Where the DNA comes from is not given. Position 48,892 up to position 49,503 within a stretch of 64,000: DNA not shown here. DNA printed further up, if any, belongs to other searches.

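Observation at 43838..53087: Complete mevalonate-pathway operon with archaeal-type thiolase/HMGCS/DUF35 module, flanked by idi, uppS and an ECF sigma/anti-sigma pair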

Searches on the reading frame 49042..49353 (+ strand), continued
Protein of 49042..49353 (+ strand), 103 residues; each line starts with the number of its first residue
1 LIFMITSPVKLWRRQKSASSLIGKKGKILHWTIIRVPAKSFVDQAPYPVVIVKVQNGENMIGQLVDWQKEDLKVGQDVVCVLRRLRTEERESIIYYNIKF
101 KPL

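Call 54: search_protein_families(library=ncbifam, proteins=[L042:3444-4247:+, L042:2450-3451:+, L042:1555-2481:+], max_evalue=0.00001)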
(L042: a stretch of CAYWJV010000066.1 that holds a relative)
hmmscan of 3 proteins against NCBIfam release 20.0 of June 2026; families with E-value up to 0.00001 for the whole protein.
L042:3444-4247:+ (267 aa): 3 families
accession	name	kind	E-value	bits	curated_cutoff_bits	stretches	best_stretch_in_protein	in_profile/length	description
NF040647.1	IPPK_Arch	equivalog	4.2e-59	199.9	120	1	6-266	1-259/259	isopentenyl phosphate kinase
NF000338.1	fomA_AB016934.1.gene6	equivalog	1.8e-09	37.1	550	1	2-248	2-238/266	fosfomycin resistance kinase FomA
NF000122.1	485965_fosC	equivalog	4.4e-06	26.9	350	1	92-242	15-156/182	fosfomycin resistance kinase FosC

L042:2450-3451:+ (333 aa): 4 families
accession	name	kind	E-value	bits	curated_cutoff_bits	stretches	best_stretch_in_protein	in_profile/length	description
TIGR01240.1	mevDPdecarb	equivalog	1e-65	221.8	171.35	1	4-312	1-302/305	diphosphomevalonate decarboxylase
NF040704.1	IPP_alt_MvaD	equivalog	3.7e-33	115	475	1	14-303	12-290/323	phosphomevalonate decarboxylase MvaD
NF040847.1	mev_decarb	equivalog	2.7e-10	39.9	560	1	13-306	45-327/350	bisphosphomevalonate decarboxylase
NF040848.1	mev_kinase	equivalog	2.6e-06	26.7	440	1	63-316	63-310/323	mevalonate-3-kinase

L042:1555-2481:+ (308 aa): 9 families
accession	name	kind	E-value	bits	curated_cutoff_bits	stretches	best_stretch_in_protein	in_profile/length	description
TIGR00549.1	mevalon_kin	equivalog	9.1e-45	153.3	163.05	1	7-258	1-269/276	mevalonate kinase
NF003036.0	PRK03926.1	equivalog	6.3e-32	110.9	403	1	3-258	2-259/302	mevalonate kinase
TIGR00191.1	thrB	equivalog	4.5e-14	52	168.25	1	53-161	63-161/304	homoserine kinase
NF002288.1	PRK01212.1-4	equivalog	1e-09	37.9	194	1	57-169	64-172/303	homoserine kinase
NF040957.1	Arch_PMK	equivalog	1.1e-09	38.2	500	1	5-299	2-315/316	phosphomevalonate kinase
NF003006.0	PRK03817.1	equivalog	1.6e-09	37.2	443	1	66-218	81-229/352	galactokinase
TIGR01220.1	Pmev_kin_Gr_pos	equivalog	1.7e-09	37.3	165.7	1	60-148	90-179/358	phosphomevalonate kinase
TIGR01920.1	Shik_kin_archae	equivalog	4.4e-09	36.1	126.85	1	43-122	38-118/266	shikimate kinase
TIGR00131.1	gal_kin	equivalog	2.1e-08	33.5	226.65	1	57-237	93-269/388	galactokinase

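Call 56: find_related_loci(query=L042:3444-4247:+, collection=metagenome_contigs, flank=8000)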
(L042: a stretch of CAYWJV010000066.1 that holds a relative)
Query L042:3444-4247:+ (267 aa) in metagenome_contigs; peptide patterns used: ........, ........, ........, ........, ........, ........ (x = any residue, [..] = any of these).
330 stretches matched a pattern; 12 encode a relative of the query (tblastn E <= 1e-3); 12 distinct loci.
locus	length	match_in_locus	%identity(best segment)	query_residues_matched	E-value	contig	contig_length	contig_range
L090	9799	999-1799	100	1-267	1e-175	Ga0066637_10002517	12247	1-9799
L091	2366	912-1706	89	3-267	1e-166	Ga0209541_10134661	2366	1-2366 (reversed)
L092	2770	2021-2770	90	3-252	1e-157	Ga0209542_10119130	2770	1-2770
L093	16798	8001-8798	65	1-266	5e-112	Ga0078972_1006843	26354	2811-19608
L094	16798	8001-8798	64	1-266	4e-110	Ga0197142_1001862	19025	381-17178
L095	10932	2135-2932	65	1-266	1e-105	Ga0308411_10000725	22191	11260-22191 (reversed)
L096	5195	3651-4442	65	3-266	4e-104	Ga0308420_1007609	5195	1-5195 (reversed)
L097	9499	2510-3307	65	1-266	2e-103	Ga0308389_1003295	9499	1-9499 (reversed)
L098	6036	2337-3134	63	1-266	8e-102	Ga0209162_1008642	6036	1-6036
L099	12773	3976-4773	64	1-266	2e-101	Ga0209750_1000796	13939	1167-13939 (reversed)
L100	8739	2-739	63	21-266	2e-101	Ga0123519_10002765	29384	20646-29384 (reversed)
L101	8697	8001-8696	63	1-232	4e-95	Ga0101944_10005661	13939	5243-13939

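Call 61: list_cluster_members(proteins=[P0158, P0194, P0198, P0206, P0207, P0214, P0220, P0222, P0223, P0268])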
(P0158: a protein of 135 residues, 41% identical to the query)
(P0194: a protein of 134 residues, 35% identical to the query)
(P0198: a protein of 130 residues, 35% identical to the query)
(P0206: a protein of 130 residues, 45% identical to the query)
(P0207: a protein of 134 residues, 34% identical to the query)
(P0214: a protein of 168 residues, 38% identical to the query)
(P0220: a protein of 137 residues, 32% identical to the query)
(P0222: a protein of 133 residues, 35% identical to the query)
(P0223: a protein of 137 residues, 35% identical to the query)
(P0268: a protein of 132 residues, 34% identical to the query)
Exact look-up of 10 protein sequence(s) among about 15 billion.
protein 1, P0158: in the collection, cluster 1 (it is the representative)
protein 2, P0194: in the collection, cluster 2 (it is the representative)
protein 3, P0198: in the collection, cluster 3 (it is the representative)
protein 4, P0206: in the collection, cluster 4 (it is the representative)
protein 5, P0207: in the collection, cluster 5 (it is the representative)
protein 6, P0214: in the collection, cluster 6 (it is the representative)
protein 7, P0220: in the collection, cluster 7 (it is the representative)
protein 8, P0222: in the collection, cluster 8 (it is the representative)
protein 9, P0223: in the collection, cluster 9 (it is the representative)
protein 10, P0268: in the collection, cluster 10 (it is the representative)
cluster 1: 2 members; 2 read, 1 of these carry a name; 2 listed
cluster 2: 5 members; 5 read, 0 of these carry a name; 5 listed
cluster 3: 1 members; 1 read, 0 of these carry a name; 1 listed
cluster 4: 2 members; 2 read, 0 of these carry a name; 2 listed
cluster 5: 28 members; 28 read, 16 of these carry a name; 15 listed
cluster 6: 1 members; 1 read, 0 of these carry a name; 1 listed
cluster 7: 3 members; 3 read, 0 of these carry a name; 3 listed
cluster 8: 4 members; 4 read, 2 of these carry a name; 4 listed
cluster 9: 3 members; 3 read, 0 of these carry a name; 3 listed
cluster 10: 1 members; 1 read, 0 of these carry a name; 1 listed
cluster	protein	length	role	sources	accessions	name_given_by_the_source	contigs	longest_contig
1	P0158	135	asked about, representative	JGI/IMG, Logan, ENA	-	-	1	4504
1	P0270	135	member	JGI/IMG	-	hypothetical protein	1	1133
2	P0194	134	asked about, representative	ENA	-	-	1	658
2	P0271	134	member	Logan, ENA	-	-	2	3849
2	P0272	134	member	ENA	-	-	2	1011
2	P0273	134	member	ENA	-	-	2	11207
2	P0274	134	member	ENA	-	-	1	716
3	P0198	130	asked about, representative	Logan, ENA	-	-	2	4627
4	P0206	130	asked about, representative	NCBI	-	-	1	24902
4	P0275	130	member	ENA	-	-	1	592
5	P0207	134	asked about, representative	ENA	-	-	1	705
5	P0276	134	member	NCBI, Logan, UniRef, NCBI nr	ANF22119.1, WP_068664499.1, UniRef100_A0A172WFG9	Zn-ribbon domain-containing OB-fold protein [Thermococcus piezophilus] | Transcriptional regulator n=1 Tax=Thermococcus piezophilus TaxID=1712654 ...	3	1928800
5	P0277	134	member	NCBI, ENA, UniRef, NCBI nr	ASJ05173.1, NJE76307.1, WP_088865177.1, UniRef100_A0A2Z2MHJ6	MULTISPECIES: Zn-ribbon domain-containing OB-fold protein [Thermococcus] | Transcriptional regulator n=1 Tax=Thermococcus barossii TaxID=54077 RepID=A0A2Z2MHJ6_9EURY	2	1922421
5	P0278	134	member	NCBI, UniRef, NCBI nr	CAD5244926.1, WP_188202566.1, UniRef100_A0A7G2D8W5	Zn-ribbon domain-containing OB-fold protein [Thermococcus camini] | Protein AcaC n=1 Tax=Thermococcus camini TaxID=2016373 RepID=A0A7G2D8W5_9EURY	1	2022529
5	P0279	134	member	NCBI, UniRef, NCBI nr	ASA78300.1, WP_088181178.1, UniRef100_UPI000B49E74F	Zn-ribbon domain-containing OB-fold protein [Thermococcus sp. 5-4] | Zn-ribbon domain-containing OB-fold protein n=1 Tax=Thermococcus sp. 5-4 TaxID=2008440 ...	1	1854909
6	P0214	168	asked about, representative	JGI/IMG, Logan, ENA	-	-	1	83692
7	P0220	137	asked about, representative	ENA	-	-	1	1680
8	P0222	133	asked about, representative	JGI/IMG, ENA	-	uncharacterized OB-fold protein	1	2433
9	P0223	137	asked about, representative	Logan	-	-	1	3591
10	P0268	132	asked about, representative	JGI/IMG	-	-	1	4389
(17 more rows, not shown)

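Call 70: predict_structure(alignment_id=A3)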
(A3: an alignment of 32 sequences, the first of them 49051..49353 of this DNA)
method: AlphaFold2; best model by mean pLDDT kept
length: 100 residues; sequences in the alignment: 32
mean_pLDDT: 49.7   pTM: 0.37
mean pLDDT of the five models: 49.7, 48.2, 42.7, 42.3, 39.2
residues with pLDDT >= 90: 0; 70-90: 0; 50-70: 58; < 50: 42
segments of 3 or more residues with pLDDT < 50: 1-10, 37-42, 62-65, 67-69, 84-100
pLDDT, mean of each block of 10 residues (from residue 1): 35 53 61 51 58 58 48 55 47 32
secondary structure, 60 per line:
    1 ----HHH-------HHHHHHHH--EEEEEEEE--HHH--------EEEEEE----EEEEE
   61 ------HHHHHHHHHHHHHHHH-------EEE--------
elements in order: H15-22 E25-32 E46-51 E56-60 H67-82 E90-92

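Call 74: find_homologous_proteins(query=L042:3444-4247:+, max_evalue=1e-10)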
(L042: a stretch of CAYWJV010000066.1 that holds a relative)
Query L042:3444-4247:+ (267 aa): 612 proteins with E <= 1e-10 among 4423 candidates; the best 120 are listed.
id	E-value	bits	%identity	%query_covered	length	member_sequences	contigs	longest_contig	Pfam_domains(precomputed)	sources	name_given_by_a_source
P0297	6.7e-154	528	90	100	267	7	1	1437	PF00696.34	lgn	-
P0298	9.6e-148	508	89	100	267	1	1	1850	PF00696.34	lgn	-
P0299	1.5e-147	507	89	99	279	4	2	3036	PF00696.34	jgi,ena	-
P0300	4.4e-146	503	88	100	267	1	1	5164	PF00696.34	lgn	-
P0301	9.6e-136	469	80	100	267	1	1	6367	PF00696.34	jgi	jgi:isopentenyl phosphate kinase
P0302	1.3e-116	406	69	100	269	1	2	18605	PF00696.34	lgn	-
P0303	3.5e-114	398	69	99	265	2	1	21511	PF00696.34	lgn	-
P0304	5.5e-110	384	68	99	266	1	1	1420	PF00696.34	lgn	-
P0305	1.5e-108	380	68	99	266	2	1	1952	PF00696.34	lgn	-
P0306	2.8e-107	376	67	99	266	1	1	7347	PF00696.34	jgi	-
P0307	4.0e-107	375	66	100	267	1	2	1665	PF00696.34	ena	-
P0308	2.2e-105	369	65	99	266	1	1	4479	PF00696.34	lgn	-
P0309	2.0e-104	366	63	99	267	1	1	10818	PF00696.34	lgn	-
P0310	2.2e-104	366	66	100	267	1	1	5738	PF00696.34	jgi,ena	-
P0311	5.3e-104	365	66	99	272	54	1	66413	PF00696.34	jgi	jgi:isopentenyl phosphate kinase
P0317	2.3e-102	359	64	99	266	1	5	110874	PF00696.34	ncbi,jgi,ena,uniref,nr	ncbi:MAG: hypothetical protein US11_C0006G0003 [Candidatus Roizmanbacteria bacterium GW2011_GWA2_36_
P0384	4.8e-79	283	50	99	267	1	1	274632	PF00696.34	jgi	jgi:isopentenyl phosphate kinase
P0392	6.8e-74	266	49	99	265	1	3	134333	PF00696.34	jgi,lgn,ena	-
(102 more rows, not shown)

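Call 75: find_encoding_contigs(protein=P0317, flank=9000, max_places=1)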
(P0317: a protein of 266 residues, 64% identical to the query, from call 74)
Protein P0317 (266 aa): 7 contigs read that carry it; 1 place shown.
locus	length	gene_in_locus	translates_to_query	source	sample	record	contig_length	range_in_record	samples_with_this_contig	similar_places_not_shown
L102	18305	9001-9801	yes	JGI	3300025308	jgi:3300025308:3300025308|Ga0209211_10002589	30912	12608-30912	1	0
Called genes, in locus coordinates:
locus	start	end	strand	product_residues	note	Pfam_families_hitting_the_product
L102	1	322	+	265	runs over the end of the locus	PF05116:S6PP (faint), PF08282:Hydrolase_3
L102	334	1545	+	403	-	PF09903:DUF2130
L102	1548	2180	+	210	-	-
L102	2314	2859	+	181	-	-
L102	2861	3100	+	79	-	PF18901:DUF5657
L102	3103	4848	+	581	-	-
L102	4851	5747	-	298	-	PF14238:DUF4340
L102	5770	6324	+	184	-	PF04542:Sigma70_r2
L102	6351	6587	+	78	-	-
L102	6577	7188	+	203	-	PF04893:Yip1 (faint)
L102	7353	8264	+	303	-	-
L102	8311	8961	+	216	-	-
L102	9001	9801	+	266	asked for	PF00696:AA_kinase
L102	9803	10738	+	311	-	PF00288:GHMP_kinases_N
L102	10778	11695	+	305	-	PF00288:GHMP_kinases_N, PF08544:GHMP_kinases_C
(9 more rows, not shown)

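Call 76: find_encoding_contigs(protein=P0384, flank=9000, max_places=1)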
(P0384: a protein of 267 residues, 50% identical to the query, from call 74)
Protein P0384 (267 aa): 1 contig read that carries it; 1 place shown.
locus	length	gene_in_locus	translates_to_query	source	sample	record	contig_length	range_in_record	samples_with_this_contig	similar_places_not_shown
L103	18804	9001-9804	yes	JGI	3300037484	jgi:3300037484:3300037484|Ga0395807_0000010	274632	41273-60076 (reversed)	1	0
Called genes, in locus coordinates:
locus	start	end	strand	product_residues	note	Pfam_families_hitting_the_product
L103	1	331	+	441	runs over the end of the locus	PF13231:PMT_2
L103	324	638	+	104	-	-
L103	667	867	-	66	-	-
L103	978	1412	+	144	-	-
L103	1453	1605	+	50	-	-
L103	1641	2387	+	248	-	PF00561:Abhydrolase_1 (weak), PF12697:Abhydrolase_6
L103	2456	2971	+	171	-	-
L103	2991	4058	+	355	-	PF05239:PRC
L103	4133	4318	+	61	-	-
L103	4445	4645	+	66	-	-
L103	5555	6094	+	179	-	-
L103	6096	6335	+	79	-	-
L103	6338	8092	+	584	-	-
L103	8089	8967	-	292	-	PF14238:DUF4340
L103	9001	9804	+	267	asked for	PF00696:AA_kinase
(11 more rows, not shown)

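Call 77: find_encoding_contigs(protein=P0392, flank=9000, max_places=1)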
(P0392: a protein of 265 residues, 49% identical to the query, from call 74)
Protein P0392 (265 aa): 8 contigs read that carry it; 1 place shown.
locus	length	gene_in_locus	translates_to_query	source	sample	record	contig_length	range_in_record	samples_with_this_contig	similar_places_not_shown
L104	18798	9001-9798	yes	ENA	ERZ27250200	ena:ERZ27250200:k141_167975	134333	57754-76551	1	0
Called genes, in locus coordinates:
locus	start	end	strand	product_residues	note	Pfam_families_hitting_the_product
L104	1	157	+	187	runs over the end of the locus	PF04191:PEMT, PF04140:ICMT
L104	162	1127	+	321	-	-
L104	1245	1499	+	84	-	PF16325:Peptidase_U32_C (weak)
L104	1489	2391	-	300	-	PF03741:TerC (weak), PF04332:DUF475, PF03741:TerC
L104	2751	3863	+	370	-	PF09903:DUF2130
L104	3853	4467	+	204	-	-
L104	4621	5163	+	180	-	-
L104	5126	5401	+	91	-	-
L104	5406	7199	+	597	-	-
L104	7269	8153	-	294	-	PF14238:DUF4340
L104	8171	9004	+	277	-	PF00288:GHMP_kinases_N (weak)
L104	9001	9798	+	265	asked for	PF00696:AA_kinase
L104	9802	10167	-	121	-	PF18895:T4SS_pilin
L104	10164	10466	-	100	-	PF18895:T4SS_pilin (weak)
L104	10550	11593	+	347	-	PF02661:Fic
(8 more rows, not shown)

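Call 79: predict_structure(alignment_id=A1)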
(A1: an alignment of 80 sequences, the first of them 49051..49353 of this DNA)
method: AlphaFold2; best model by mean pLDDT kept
length: 100 residues; sequences in the alignment: 80
mean_pLDDT: 92.5   pTM: 0.81
mean pLDDT of the five models: 92.5, 90.2, 90.1, 88.7, 87.4
residues with pLDDT >= 90: 73; 70-90: 26; 50-70: 1; < 50: 0
segments of 3 or more residues with pLDDT < 50: none
pLDDT, mean of each block of 10 residues (from residue 1): 78 86 98 93 97 95 98 98 87 94
secondary structure, 60 per line:
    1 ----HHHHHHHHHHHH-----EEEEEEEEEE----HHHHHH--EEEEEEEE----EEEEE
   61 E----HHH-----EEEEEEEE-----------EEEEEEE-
elements in order: H5-16 E22-31 H36-41 E44-51 E56-61 E74-81 E93-99

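Call 81: fold_search(model_id=the predicted structure, library=pdb)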
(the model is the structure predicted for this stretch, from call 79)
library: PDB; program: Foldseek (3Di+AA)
matches with E <= 10: 909; with E <= 0.001: 17
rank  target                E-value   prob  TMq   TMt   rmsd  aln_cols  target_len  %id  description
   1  6esq_F                1.1e-07  1.00  0.73  0.57   1.9        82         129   30  Structure of the acetoacetyl-CoA thiolase/HMG-CoA synthase complex from Methanothermococcus thermolithotrophicus soake (released 2018-03-14)
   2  6esq_G                2.2e-07  1.00  0.73  0.58   1.9        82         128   30  Structure of the acetoacetyl-CoA thiolase/HMG-CoA synthase complex from Methanothermococcus thermolithotrophicus soake (released 2018-03-14)
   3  6esq_E                2.9e-07  1.00  0.73  0.58   1.9        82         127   30  Structure of the acetoacetyl-CoA thiolase/HMG-CoA synthase complex from Methanothermococcus thermolithotrophicus soake (released 2018-03-14)
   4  9vbt_L                6.8e-06  1.00  0.79  0.60   3.1       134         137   19  Cryo-EM structure of the multi-component acyltransferase complex MucABC from Streptococcus macacae at a stoichiometric (released 2026-02-11)
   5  9vbt_K                7.6e-06  1.00  0.80  0.59   2.9       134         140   19  Cryo-EM structure of the multi-component acyltransferase complex MucABC from Streptococcus macacae at a stoichiometric (released 2026-02-11)
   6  5m3k_E                8.0e-06  1.00  0.84  0.60   2.5       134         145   19  A multi-component acyltransferase PhlABC from Pseudomonas protegens (released 2017-12-20)
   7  5m3k_B                1.0e-05  1.00  0.84  0.60   2.5       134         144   19  A multi-component acyltransferase PhlABC from Pseudomonas protegens (released 2017-12-20)
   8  9skh_E                1.3e-05  1.00  0.83  0.59   3.2       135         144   17  Biocatalytic Regioselective C-Formylation of Resorcinol Derivatives (released 2026-02-18)
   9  9vbt_G                2.1e-05  1.00  0.81  0.59   3.3       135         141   18  Cryo-EM structure of the multi-component acyltransferase complex MucABC from Streptococcus macacae at a stoichiometric (released 2026-02-11)
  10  9vbo_G                3.8e-05  1.00  0.81  0.58   3.2       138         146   17  Cryo-EM structure of the multi-component acyltransferase complex MucABC from Streptococcus macacae at a stoichiometric (released 2026-02-11)
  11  7pyt_A                5.2e-05  1.00  0.66  0.51   2.6        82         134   17  Benzoylsuccinyl-CoA thiolase with coenzyme A (released 2022-04-06)
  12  7pxp_E                1.0e-04  1.00  0.66  0.51   2.6        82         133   17  Benzoylsuccinyl-CoA thiolase (released 2022-04-06)
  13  7pxp_B                1.1e-04  1.00  0.66  0.52   2.6        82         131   17  Benzoylsuccinyl-CoA thiolase (released 2022-04-06)
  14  7pxp_A                1.3e-04  1.00  0.66  0.51   2.6        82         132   17  Benzoylsuccinyl-CoA thiolase (released 2022-04-06)
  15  9myr_B                1.3e-04  1.00  0.61  0.44   3.6        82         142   23  Sal-Shy(DUF35) aldolase from Comamonas testosteroni (released 2025-10-08)
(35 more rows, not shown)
